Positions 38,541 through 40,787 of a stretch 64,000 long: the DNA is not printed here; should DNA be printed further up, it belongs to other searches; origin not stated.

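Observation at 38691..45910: Atypical Tad/Flp pilus locus: fused TadZ-like::TadA ATPase, two pilins, attenuator after flp, palindromic operator. No tadB, tadC or tadV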

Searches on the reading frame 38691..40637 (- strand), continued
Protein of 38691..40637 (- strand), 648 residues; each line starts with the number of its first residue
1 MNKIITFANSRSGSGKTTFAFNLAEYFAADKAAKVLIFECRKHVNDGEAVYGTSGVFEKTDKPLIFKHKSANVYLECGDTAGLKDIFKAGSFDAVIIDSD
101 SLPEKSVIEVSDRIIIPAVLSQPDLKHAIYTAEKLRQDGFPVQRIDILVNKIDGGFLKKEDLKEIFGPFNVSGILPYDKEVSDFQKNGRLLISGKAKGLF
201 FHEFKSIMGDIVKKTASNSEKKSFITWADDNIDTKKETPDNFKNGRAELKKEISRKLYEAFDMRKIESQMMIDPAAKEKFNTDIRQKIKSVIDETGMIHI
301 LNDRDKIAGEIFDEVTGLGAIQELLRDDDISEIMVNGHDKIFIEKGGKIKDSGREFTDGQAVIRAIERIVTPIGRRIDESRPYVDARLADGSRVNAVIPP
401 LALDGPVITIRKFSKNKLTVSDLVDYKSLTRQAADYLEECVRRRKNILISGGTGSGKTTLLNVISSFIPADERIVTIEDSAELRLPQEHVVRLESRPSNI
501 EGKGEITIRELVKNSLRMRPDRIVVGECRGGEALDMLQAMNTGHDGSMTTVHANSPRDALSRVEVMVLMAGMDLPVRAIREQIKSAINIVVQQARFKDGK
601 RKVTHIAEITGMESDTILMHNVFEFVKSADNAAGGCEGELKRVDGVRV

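Call 54: find_encoding_contigs(protein=P0002, flank=10000, max_places=2)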
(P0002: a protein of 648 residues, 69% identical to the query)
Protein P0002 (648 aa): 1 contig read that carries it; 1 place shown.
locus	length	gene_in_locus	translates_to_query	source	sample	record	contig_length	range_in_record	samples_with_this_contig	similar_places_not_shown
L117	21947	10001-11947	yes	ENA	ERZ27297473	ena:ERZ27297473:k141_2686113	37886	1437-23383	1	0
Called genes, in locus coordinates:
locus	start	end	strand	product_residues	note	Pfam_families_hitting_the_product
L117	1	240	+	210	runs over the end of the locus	PF00163:Ribosomal_S4, PF22421:SYY_C-terminal (weak), PF01479:S4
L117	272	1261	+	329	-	PF01193:RNA_pol_L, PF01000:RNA_pol_A_bac, PF03118:RNA_pol_A_CTD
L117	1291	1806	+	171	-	PF01196:Ribosomal_L17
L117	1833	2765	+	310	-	PF01116:F_bP_aldolase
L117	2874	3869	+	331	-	PF08902:DUF1848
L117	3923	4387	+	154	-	PF01712:dNK (faint), PF13238:AAA_18, PF13671:AAA_33, PF01202:SKI, PF13207:AAA_17 (weak)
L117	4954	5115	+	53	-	-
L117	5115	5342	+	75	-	PF04964:Flp_Fap (weak)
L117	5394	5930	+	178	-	PF07811:TadE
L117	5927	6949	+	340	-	PF13400:Tad (weak)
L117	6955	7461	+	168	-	PF07811:TadE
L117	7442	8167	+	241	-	-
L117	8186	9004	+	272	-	PF16976:RcpC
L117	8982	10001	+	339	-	PF13629:T2SS-T3SS_pil_N, PF00263:Secretin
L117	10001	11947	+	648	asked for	PF00005:ABC_tran (faint), PF01656:CbiA, PF00437:T2SSE, PF27713:UCP018868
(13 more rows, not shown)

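Call 75: search_solved_structures(query=window:38691-40637:-, max_evalue=1e-20, show_alignments=1)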
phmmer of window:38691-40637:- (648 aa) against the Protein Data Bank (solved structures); distinct sequences matched with E-value up to 1e-20: 9.
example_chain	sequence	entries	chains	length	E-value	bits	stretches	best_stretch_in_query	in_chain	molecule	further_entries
8rkd_E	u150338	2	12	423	1.1e-114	387.3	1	285-638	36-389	Pilus assembly ATPase CpaF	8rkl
8rjf_A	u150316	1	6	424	1.1e-114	387.3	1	285-638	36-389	Pilus assembly ATPase CpaF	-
9e24_A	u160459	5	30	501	1.8e-114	386.6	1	284-638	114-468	CpaF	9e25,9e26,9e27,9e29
2oap_1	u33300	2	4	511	3.1e-38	134.8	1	276-567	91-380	Type II secretion system protein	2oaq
4ii7_A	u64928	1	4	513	3.6e-35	124.7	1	263-562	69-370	FlaI ATPase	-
4ihq_A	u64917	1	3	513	2.5e-34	121.9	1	263-562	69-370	FlaI ATPase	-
2gza_A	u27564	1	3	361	1.4e-32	116.1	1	322-600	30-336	Type IV secretion system protein VirB11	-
6bge_A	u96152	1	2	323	1.2e-29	106.4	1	324-592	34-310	VirB11-like protein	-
1g6o_A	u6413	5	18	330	1.3e-29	106.4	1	324-592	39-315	CAG-ALPHA | virB11 homolog | Cag-alfa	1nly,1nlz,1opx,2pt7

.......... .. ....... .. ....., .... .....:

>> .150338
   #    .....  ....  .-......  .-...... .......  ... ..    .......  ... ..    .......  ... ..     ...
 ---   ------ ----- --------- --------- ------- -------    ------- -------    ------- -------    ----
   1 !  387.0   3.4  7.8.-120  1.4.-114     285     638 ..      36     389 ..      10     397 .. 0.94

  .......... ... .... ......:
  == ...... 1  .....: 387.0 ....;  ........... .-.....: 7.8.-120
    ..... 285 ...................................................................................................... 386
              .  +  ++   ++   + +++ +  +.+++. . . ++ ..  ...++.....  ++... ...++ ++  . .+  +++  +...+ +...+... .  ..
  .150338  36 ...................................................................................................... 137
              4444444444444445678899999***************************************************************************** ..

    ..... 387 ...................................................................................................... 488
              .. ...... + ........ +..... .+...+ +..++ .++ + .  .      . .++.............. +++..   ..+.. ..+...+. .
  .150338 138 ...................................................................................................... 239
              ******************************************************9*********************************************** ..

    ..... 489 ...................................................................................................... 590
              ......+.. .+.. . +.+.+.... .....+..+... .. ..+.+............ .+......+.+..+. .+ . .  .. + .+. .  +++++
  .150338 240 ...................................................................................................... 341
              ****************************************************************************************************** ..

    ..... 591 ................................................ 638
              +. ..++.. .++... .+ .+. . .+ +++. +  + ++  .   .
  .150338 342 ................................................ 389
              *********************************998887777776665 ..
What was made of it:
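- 38691..40637 (-): TadZ(ATPase domain)::TadA/CpaF fusion ATPase (648 aa). N-domain aa 1-215 (nt 39993-40637), linker aa 216-284, motor aa 285-648. The motor aligns to C. crescentus CpaF (8RKD), E 1e-114 (call 75).
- On Tad/Flp (type IVc) pilus system: E 1e-114 to C. crescentus CpaF structures (call 75).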

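Call 77: search_protein_families(library=pfam, proteins=[L059:13385-14011:+], max_evalue=0.001)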
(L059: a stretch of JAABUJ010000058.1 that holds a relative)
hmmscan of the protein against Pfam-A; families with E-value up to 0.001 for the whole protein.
L059:13385-14011:+ (208 aa): 1 family
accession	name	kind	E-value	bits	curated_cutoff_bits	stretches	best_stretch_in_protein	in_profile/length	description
PF01478.23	Peptidase_A24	-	0.00037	21.3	26.5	1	78-174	3-100/104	Type IV leader peptidase family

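Call 78: find_encoding_contigs(protein=P0032, flank=10000, max_places=1)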
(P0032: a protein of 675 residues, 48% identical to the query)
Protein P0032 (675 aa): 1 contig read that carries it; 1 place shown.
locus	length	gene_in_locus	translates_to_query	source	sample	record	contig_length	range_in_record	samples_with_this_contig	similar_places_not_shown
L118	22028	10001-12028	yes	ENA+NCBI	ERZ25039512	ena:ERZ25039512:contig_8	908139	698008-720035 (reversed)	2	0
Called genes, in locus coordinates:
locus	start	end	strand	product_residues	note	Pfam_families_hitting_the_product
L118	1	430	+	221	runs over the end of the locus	PF07661:MORN_2 (faint)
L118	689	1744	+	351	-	PF00586:AIRS, PF02769:AIRS_C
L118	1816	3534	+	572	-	PF07715:Plug, PF00593:TonB_dep_Rec_b-barrel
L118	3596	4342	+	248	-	-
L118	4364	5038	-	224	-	-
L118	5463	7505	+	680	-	PF03477:ATP-cone, PF13597:NRDD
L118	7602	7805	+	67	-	PF13597:NRDD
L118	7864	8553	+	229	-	PF13353:Fer4_12, PF04055:Radical_SAM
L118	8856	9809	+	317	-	PF13629:T2SS-T3SS_pil_N, PF00263:Secretin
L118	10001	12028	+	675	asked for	PF01078:Mg_chelatase (faint), PF00437:T2SSE, PF27713:UCP018868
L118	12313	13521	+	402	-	PF00438:S-AdoMet_synt_N, PF02772:S-AdoMet_synt_M, PF02773:S-AdoMet_synt_C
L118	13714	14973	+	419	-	PF05221:AdoHcyase, PF02826:2-Hacid_dh_C (weak), PF00670:AdoHcyase_NAD, PF07991:KARI_N (weak)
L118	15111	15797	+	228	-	-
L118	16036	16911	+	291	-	PF02517:Rce1-like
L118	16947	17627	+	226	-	PF00072:Response_reg, PF00486:Trans_reg_C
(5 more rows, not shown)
